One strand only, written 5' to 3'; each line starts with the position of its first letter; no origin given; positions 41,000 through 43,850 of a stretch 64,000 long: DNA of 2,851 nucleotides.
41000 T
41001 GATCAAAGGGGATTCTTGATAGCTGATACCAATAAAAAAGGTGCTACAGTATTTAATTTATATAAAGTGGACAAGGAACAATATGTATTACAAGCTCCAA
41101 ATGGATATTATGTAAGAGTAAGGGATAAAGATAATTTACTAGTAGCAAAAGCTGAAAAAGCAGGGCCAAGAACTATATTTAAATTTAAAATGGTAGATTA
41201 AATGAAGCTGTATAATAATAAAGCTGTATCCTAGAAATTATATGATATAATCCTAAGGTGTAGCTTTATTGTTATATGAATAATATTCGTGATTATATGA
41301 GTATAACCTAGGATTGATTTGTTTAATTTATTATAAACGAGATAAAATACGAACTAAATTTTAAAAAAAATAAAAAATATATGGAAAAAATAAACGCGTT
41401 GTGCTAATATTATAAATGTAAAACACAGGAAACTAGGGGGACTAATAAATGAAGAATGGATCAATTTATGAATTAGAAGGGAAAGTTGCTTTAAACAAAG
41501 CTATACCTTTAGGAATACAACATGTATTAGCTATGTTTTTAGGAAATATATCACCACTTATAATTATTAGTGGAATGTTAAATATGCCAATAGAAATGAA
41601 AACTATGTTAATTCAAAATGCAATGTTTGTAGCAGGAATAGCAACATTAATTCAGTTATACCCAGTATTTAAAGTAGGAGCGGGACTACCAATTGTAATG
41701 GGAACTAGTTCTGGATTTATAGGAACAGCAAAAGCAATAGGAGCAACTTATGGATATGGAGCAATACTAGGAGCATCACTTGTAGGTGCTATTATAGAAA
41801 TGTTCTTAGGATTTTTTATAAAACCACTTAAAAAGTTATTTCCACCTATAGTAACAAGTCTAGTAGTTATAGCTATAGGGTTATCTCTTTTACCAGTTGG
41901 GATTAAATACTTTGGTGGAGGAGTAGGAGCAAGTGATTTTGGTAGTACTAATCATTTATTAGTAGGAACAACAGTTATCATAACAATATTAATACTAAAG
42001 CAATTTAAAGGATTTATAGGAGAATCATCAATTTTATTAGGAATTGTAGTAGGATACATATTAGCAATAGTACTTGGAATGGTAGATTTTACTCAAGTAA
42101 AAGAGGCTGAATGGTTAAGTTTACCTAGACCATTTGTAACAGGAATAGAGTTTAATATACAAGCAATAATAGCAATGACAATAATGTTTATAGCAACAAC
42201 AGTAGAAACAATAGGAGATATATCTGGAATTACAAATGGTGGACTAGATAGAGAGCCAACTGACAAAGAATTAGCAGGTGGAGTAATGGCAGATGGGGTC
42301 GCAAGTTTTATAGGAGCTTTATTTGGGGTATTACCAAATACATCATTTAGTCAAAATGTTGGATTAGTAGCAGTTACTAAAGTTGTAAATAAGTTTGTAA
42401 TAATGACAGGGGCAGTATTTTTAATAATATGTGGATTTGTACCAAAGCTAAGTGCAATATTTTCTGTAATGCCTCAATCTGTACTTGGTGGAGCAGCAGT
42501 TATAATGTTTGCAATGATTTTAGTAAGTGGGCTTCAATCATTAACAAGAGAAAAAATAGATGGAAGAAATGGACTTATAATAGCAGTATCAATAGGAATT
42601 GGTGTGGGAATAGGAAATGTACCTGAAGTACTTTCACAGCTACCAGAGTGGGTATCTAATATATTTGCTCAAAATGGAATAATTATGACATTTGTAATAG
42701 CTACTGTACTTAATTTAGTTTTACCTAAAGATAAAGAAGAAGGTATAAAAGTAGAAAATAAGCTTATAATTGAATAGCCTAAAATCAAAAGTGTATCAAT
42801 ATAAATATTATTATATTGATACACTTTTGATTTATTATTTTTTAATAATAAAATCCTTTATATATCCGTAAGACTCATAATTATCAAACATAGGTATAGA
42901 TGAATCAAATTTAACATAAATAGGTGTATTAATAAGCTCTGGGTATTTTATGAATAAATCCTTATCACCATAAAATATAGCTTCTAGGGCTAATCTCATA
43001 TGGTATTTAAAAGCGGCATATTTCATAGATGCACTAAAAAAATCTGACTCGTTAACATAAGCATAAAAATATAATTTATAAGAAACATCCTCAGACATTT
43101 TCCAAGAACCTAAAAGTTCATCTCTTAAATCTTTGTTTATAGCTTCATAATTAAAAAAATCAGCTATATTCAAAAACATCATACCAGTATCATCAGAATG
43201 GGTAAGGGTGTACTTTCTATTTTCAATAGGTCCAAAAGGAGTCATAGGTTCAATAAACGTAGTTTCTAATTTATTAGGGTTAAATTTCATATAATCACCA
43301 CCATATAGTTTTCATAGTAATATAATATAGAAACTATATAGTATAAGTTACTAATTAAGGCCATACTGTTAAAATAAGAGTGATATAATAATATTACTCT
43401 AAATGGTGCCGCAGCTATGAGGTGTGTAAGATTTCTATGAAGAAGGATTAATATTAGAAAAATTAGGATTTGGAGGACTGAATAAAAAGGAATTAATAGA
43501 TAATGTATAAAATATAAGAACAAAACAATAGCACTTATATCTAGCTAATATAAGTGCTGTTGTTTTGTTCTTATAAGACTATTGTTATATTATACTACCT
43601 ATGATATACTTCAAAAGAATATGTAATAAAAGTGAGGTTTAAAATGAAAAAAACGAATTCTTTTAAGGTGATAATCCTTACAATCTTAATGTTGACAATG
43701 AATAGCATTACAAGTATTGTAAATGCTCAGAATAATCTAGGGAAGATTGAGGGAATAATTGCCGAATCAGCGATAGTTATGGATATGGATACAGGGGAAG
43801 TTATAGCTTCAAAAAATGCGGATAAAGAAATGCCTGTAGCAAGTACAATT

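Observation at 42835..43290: STAY-GREEN (Mg-dechelatase) homolog in a presumed non-phototroph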

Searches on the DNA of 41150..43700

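Call 34: search_rna_families(source=window, start=41150, end=43700, threshold=evalue, max_evalue=1)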
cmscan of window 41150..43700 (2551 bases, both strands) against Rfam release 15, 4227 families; matches with E-value up to 1: 7.
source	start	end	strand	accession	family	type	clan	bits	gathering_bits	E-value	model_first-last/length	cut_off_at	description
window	43512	43575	-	RF01413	miR-430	Gene; miRNA;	CL00096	36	47.3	0.00024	1-70/70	no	miR-430 microRNA precursor family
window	43516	43573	+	RF01413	miR-430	Gene; miRNA;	CL00096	34.9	47.3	0.00046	1-70/70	no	miR-430 microRNA precursor family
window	42783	42832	-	RF03942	mir-5727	Gene; miRNA;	-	30.2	100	0.0032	21-70/92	no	mir-5727 microRNA precursor family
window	41209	41280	+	RF03845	mir-3327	Gene; miRNA;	-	23.5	85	0.41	14-79/89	no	mir-3327 microRNA precursor family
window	43521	43567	+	RF04099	MIR837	Gene; miRNA;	-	23.2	117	0.16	1-122/122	no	MIR837 microRNA precursor family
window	43514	43576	+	RF03905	MIR6149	Gene; miRNA;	-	22.8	100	0.29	1-99/99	no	MIR6149 microRNA precursor family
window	42781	42834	+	RF02095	mir-2985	Gene; miRNA;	-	20.2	68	0.97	1-71/71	no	mir-2985 microRNA precursor family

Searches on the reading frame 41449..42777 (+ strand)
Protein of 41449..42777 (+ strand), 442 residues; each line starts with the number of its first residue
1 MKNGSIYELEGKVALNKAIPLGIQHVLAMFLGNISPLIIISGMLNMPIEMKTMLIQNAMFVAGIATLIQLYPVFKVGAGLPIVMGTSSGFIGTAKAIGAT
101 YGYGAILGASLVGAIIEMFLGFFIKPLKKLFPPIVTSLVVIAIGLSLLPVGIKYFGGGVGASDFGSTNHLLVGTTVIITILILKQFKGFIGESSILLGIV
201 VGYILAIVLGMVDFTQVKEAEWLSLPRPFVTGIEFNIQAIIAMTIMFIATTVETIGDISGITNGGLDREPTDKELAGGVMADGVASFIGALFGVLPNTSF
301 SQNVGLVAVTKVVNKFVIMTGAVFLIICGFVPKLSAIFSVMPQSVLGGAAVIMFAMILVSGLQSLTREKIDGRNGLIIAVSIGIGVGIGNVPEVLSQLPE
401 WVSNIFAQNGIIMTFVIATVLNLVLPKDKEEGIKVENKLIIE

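Call 3: search_protein_families(library=pfam, proteins=[window:41449-42777:+], max_evalue=0.01)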
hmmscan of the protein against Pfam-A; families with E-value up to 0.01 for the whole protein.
window:41449-42777:+ (442 aa): 1 family
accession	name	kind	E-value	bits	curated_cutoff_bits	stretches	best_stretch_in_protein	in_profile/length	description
PF00860.26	Xan_ur_permease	-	8.8e-89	298.3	27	1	17-393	2-388/389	Permease family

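Call 4: search_protein_families(library=ncbifam, proteins=[window:41449-42777:+], max_evalue=0.01)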
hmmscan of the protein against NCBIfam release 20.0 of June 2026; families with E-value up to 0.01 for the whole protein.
window:41449-42777:+ (442 aa): 6 families
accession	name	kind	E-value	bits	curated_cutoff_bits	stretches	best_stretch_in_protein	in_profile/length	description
TIGR03173.1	pbuX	subfamily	9.5e-128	426.4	414.15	1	21-426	1-407/407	xanthine permease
TIGR00801.1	ncs2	superfamily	1.1e-105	354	291.8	1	16-424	5-415/415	NCS2 family nucleobase:cation symporter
NF007995.0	PRK10720.1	equivalog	2.5e-47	161.7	477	1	6-391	5-380/429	uracil permease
TIGR03616.1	RutG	equivalog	4e-34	118.1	758.65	1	5-426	19-426/429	pyrimidine utilization transport protein G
NF037981.1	NCS2_1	subfamily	1.7e-24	86.5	40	1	19-421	4-417/419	purine/pyrimidine permease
NF008502.0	PRK11412.1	equivalog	3e-18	66.2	370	1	22-428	14-430/433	uracil/xanthine transporter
